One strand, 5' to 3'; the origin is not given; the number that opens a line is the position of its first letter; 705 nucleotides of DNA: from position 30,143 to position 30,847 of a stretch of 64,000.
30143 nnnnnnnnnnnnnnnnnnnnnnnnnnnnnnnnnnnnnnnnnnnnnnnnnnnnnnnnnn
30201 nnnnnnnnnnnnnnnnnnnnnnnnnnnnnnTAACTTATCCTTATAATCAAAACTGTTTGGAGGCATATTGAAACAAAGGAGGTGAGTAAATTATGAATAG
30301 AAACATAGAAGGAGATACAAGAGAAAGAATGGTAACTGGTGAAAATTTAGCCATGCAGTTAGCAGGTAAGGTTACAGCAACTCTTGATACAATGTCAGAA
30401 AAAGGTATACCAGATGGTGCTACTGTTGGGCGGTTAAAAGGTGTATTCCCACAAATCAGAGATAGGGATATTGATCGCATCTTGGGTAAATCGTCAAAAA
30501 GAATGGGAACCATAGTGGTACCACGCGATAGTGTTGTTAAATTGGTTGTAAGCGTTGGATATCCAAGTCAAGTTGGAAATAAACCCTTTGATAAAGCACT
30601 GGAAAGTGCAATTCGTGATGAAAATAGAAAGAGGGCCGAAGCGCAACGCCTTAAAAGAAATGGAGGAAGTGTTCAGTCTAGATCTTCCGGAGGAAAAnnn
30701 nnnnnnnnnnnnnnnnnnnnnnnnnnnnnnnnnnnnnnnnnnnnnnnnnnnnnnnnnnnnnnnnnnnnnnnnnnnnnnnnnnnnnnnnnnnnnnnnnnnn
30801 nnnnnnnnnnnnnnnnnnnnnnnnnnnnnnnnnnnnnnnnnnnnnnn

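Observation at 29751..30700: Leu-rich leader attenuator in front of two unknown basic proteins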

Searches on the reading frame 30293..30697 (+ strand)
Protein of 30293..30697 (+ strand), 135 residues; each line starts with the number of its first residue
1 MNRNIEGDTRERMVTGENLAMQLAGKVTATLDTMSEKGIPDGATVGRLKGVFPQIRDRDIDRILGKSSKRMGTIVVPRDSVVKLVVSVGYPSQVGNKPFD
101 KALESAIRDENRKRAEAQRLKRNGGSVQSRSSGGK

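Call 10: search_protein_families(library=pfam, proteins=[window:30293-30697:+], max_evalue=1)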
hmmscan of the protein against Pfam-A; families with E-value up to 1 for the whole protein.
window:30293-30697:+ (135 aa): 0 families

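Call 11: search_protein_families(library=ncbifam, proteins=[window:30293-30697:+], max_evalue=1)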
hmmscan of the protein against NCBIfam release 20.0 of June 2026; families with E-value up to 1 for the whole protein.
window:30293-30697:+ (135 aa): 0 families

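Call 13: find_homologous_proteins(query=window:30293-30697:+, max_evalue=0.01)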
Query window:30293-30697:+ (135 aa): 1 proteins with E <= 0.01 among 22 candidates.
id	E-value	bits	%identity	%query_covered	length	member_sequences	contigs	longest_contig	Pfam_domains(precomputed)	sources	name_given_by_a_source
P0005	1.3e-78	279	100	100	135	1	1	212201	-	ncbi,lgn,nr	ncbi:MAG TPA: hypothetical protein VM077_03620 [Candidatus Limnocylindrales bacterium]|nr:hypothetic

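Call 67: search_protein_families(library=phrogs, proteins=[window:30293-30697:+], max_evalue=0.1)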
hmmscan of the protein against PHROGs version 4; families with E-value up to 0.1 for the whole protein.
window:30293-30697:+ (135 aa): 0 families

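Call 69: search_protein_families(library=padloc, proteins=[window:30293-30697:+], max_evalue=0.1)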
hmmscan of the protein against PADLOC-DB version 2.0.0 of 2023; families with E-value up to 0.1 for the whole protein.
window:30293-30697:+ (135 aa): 0 families

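Call 71: predict_structure(protein=window:30293-30697:+)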
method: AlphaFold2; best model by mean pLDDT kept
length: 135 residues; sequences in the alignment: 1
mean_pLDDT: 67.5   pTM: 0.47
mean pLDDT of the five models: 67.5, 65.9, 60.7, 54.6, 41.3
residues with pLDDT >= 90: 0; 70-90: 71; 50-70: 53; < 50: 11
segments of 3 or more residues with pLDDT < 50: none
pLDDT, mean of each block of 10 residues (from residue 1): 48 64 74 68 73 74 71 69 69 69 78 74 53 51
secondary structure, 60 per line:
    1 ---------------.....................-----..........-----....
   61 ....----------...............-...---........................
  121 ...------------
elements in order: H16-36 E42-44 H45-51 H57-64 E75-77 H78-89 H97-123
